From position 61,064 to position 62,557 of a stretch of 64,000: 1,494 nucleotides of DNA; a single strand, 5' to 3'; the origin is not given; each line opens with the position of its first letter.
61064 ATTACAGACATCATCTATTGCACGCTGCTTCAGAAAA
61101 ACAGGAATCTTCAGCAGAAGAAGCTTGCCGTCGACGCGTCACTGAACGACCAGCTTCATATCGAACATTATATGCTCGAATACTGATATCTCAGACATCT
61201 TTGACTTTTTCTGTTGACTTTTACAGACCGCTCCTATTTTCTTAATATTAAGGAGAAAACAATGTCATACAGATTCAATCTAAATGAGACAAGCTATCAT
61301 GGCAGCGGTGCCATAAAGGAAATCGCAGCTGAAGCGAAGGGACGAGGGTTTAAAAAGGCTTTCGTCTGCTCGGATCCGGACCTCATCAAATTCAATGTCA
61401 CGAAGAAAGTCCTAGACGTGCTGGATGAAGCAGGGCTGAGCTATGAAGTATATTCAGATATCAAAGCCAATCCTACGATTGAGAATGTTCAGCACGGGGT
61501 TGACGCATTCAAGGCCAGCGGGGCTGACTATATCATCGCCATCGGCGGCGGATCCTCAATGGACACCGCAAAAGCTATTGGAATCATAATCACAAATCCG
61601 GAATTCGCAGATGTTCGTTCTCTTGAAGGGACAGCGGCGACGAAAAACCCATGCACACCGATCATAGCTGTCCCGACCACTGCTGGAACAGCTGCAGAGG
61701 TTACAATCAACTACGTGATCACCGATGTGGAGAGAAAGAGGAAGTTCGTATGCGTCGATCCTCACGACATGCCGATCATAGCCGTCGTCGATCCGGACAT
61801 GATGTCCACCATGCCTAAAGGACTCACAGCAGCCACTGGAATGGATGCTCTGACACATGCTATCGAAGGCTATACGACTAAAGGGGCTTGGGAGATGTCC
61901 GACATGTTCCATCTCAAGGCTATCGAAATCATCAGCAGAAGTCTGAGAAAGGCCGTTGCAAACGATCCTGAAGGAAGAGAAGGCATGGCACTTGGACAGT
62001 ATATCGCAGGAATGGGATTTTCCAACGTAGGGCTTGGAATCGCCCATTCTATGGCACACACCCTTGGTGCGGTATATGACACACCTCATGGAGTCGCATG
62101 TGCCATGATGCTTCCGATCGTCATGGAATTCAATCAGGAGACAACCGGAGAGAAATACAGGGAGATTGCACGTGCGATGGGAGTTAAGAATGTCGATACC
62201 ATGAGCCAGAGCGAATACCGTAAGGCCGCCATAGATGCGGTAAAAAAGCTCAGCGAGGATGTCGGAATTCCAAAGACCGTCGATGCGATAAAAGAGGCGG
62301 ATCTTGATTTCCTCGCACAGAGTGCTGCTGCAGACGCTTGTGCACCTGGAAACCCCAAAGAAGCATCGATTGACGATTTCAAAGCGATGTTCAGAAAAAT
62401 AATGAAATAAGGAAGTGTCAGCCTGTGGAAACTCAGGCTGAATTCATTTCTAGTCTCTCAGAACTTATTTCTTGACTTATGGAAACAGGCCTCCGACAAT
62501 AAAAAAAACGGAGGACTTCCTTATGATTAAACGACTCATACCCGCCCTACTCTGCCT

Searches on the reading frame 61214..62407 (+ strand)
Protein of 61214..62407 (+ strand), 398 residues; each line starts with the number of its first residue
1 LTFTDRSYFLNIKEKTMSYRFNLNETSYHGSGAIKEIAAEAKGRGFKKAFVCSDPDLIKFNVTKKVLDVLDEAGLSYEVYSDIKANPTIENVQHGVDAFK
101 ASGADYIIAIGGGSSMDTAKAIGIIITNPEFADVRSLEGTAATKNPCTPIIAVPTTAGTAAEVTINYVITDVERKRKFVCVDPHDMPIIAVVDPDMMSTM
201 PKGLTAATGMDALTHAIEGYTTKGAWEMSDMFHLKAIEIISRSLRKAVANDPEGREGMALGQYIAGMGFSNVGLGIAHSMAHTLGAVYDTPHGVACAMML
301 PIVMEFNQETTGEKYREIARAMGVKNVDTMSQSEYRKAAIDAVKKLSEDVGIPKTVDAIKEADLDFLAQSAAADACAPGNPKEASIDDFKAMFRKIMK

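Call 54: search_protein_families(library=ncbifam, proteins=[window:61214-62407:+], max_evalue=1e-10)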
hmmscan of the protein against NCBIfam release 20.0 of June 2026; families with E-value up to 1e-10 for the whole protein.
window:61214-62407:+ (398 aa): 14 families
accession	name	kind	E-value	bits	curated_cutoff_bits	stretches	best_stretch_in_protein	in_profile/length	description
NF007911.0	PRK10624.1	equivalog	1.5e-198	659.4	537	1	17-397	1-382/382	lactaldehyde reductase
TIGR02638.1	lactal_redase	equivalog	3.4e-181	602.1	523.15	1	19-393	2-379/379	lactaldehyde reductase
NF041833.1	Fe_ADH_ErcA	equivalog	2.6e-101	339.5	550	1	29-396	13-381/382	alcohol dehydrogenase-like regulatory protein ErcA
NF053866.1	CholDhdGbsBBac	equivalog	1.7e-93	313.4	550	1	15-397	6-391/392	choline dehydrogenase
NF007363.0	PRK09860.1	equivalog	5.2e-86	289.2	581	1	28-397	13-383/383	L-threonine dehydrogenase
NF010378.0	PRK13805.1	equivalog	1.9e-78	264.2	951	1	20-395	458-862/872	bifunctional acetaldehyde-CoA/alcohol dehydrogenase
NF050025.1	SulfAcetaldRedSarD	equivalog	1.6e-72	244.6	700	1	17-394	1-382/385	sulfoacetaldehyde reductase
NF011998.0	PRK15454.1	equivalog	1.2e-71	241.6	556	1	21-388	24-386/395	ethanolamine utilization ethanol dehydrogenase EutG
NF058672.1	4HyButDHCUPNE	equivalog_domain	5.6e-69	233.1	500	1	30-396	13-377/378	4-hydroxybutyrate dehydrogenase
TIGR04266.1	NDMA_methanol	equivalog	2.8e-56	191.1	625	1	29-361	21-356/420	NDMA-dependent methanol dehydrogenase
TIGR03405.1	Phn_Fe-ADH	equivalog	3.2e-52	177.5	423.7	1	48-326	25-306/355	iron-containing alcohol dehydrogenase PsrA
NF011717.0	PRK15138.1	equivalog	4.8e-23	81.9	645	1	61-358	45-345/387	alcohol dehydrogenase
NF041822.1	daptide_DH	equivalog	6.7e-18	64.7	300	1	50-238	4-194/363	daptide-type RiPP biosynthesis dehydogenase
NF006941.0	PRK09423.1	subfamily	8.4e-15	54.5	336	0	29-163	13-140/367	glycerol dehydrogenase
